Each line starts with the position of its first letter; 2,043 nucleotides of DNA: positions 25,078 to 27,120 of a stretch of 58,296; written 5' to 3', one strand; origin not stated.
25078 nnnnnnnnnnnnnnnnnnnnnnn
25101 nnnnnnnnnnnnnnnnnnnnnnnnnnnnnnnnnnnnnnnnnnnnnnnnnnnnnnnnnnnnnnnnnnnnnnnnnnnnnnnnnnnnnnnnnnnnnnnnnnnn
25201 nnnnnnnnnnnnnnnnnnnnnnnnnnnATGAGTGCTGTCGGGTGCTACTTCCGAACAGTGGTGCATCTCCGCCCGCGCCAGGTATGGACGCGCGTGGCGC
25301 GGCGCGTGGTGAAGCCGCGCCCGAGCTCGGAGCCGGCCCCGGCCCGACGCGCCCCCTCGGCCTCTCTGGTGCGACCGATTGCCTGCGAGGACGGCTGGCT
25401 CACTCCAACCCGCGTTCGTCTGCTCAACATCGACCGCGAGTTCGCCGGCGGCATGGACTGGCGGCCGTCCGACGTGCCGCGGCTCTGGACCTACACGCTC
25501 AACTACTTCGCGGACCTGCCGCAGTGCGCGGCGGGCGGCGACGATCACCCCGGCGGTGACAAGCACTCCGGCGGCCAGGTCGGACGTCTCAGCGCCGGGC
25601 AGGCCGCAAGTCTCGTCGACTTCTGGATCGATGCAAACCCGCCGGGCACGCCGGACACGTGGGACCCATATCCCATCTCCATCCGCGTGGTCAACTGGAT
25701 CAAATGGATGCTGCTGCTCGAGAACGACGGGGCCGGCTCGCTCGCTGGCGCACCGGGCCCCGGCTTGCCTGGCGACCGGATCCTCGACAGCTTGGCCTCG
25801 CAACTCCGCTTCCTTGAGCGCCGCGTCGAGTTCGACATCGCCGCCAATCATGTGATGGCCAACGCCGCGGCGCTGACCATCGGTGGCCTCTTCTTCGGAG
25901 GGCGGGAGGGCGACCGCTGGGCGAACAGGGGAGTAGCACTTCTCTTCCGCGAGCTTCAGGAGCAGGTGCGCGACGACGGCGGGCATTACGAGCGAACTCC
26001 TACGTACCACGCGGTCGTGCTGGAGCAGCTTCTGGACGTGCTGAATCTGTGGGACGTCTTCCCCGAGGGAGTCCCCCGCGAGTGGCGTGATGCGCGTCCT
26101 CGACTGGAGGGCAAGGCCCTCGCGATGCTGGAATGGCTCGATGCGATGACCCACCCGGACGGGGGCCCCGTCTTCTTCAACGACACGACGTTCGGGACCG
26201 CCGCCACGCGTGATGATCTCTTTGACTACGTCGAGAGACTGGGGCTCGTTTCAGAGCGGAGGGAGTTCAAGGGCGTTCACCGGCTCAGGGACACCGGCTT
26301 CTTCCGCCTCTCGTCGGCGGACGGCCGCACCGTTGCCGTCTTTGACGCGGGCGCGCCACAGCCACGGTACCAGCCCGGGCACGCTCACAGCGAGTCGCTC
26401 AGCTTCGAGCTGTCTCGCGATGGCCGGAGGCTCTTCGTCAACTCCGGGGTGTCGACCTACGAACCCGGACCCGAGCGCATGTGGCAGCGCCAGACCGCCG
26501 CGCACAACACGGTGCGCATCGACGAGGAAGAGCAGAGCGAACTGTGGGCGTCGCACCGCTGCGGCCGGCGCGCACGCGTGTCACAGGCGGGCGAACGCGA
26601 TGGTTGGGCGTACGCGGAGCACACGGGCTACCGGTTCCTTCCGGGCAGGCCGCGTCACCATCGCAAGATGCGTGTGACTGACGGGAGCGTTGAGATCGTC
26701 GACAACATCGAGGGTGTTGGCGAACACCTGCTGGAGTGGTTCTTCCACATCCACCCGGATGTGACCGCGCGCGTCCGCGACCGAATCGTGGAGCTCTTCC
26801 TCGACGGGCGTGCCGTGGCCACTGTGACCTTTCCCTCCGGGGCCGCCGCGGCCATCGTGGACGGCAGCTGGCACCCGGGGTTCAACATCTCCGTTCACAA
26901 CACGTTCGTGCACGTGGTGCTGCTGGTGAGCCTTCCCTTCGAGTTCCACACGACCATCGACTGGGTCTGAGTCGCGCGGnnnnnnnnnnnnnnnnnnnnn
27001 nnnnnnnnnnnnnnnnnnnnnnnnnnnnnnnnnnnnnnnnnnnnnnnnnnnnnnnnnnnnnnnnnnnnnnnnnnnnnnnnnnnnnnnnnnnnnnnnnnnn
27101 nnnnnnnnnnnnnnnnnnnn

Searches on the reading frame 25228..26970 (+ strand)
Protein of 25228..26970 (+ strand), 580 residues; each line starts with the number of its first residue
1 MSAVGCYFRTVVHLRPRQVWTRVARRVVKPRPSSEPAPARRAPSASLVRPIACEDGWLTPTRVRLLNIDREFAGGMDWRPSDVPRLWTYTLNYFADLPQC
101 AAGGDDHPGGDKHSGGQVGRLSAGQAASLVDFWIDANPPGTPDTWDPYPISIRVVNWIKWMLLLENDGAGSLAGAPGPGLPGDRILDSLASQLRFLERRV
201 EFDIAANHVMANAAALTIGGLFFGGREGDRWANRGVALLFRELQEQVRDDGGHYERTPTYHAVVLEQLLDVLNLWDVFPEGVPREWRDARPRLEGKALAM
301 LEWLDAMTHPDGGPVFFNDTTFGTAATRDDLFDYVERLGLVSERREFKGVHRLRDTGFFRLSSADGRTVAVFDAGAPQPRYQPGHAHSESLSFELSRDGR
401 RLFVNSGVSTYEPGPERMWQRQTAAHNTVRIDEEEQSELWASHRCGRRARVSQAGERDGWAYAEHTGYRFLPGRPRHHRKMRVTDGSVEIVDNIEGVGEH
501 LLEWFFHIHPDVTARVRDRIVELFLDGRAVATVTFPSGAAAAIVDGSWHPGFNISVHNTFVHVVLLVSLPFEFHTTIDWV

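Call 61: search_protein_families(library=pfam, proteins=[window:25228-26970:+], max_evalue=0.00001)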
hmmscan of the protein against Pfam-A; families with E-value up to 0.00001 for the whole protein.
window:25228-26970:+ (580 aa): 2 families
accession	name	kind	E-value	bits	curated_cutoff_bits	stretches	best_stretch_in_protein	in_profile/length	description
PF07940.18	Hepar_II_III_C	-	6.1e-49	167.1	24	1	350-579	6-236/237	Heparinase II/III-like, C-terminal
PF16889.11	Hepar_II_III_N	-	3.8e-11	43.4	22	1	188-277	187-275/340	Heparinase II/III N-terminus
